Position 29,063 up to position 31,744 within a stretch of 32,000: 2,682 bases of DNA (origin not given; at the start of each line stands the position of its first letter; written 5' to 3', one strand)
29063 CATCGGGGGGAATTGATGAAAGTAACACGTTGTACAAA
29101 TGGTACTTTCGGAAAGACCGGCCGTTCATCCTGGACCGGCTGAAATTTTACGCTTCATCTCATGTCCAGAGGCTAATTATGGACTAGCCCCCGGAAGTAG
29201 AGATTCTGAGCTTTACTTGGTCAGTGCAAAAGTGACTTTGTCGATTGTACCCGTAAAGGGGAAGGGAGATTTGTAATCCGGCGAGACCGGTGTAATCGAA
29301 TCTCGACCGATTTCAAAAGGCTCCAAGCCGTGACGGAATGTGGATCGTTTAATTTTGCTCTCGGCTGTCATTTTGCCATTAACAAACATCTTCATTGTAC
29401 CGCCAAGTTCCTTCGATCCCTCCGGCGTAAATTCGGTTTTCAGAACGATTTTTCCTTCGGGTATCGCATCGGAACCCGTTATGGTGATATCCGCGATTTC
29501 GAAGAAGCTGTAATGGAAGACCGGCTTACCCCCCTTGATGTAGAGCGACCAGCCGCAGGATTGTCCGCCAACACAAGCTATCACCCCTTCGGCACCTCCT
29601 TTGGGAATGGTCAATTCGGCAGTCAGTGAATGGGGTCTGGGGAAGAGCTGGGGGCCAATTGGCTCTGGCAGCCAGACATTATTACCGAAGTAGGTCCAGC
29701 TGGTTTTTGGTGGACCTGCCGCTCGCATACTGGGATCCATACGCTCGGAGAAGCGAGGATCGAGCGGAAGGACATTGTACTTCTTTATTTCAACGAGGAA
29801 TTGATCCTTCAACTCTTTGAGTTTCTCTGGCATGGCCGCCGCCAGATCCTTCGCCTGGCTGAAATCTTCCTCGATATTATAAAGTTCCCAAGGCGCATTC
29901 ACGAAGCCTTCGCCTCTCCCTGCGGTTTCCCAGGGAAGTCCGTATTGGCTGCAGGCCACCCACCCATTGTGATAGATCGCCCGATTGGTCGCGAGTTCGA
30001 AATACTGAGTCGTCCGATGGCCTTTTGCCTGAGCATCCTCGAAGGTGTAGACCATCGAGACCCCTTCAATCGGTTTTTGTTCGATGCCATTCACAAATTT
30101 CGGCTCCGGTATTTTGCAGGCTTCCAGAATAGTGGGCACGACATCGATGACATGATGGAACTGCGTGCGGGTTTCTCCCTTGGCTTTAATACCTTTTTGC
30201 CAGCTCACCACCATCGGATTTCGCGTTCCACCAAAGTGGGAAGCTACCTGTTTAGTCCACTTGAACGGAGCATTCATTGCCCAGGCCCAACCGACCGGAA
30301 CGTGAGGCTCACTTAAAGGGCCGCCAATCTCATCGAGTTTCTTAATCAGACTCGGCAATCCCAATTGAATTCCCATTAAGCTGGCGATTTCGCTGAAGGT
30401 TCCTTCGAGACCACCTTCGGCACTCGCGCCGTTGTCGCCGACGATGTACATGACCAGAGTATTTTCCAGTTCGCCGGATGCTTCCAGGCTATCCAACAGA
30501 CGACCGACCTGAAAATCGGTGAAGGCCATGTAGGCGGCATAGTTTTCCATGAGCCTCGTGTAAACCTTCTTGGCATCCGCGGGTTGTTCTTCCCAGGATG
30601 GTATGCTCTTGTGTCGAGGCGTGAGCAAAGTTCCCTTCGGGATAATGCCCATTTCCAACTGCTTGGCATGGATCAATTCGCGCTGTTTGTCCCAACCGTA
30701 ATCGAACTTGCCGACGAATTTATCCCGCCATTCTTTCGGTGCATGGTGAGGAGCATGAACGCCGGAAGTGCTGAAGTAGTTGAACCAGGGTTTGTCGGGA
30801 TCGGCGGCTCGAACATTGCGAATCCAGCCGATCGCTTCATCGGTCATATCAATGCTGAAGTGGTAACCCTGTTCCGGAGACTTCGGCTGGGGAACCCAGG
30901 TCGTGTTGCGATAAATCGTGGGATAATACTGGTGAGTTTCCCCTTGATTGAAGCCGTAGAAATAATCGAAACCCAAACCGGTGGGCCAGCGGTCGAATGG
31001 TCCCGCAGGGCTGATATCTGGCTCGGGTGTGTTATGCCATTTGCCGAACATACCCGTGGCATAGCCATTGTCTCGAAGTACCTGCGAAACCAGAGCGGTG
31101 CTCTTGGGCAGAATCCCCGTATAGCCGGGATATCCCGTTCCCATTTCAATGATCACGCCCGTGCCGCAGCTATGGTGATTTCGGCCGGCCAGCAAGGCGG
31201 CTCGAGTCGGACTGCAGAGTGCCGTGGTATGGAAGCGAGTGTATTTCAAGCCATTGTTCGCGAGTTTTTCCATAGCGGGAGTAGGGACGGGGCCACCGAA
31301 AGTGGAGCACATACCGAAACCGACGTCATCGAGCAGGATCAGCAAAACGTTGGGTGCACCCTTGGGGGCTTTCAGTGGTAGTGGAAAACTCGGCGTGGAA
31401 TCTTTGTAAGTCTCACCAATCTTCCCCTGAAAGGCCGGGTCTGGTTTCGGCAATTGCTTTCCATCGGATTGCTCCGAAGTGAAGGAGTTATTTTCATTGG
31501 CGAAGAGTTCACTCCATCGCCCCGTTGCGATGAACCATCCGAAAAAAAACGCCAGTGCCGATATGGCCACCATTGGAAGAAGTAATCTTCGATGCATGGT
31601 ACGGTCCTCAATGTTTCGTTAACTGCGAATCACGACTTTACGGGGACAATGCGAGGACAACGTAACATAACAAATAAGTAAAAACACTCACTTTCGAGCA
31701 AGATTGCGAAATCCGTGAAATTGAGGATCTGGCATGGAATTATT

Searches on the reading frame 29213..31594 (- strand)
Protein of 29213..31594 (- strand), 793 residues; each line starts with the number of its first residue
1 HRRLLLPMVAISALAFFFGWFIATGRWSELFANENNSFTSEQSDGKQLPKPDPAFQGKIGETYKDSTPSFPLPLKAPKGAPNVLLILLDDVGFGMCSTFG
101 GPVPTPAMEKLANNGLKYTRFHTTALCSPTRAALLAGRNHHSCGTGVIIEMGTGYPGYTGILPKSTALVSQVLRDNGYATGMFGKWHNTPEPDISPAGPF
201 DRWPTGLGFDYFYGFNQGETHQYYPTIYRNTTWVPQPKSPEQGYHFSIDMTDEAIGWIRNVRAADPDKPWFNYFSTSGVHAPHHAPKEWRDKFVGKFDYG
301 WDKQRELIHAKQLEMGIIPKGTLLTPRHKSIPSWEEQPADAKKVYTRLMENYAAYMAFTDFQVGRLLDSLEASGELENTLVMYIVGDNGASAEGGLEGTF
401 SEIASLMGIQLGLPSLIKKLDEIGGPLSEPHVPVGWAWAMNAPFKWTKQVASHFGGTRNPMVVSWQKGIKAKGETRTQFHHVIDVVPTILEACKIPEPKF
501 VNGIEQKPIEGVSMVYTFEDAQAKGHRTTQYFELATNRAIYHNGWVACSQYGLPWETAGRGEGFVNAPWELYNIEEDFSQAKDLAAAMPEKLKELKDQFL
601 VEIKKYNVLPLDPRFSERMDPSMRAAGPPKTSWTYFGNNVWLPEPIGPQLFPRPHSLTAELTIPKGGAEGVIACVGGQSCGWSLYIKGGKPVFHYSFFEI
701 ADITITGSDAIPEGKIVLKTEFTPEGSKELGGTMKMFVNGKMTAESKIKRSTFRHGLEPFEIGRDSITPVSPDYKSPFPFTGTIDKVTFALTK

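Call 22: search_protein_families(library=pfam, proteins=[window:29213-31594:-], max_evalue=0.001)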
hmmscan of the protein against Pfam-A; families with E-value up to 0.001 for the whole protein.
window:29213-31594:- (793 aa): 2 families
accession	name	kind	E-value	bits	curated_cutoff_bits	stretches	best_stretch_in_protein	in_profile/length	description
PF00884.28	Sulfatase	-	2.4e-63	214.7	25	1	81-492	1-298/301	Sulfatase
PF16347.10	SGSH_C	-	8.1e-06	26.5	29.3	1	457-585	16-132/154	N-sulphoglucosamine sulphohydrolase, C-terminal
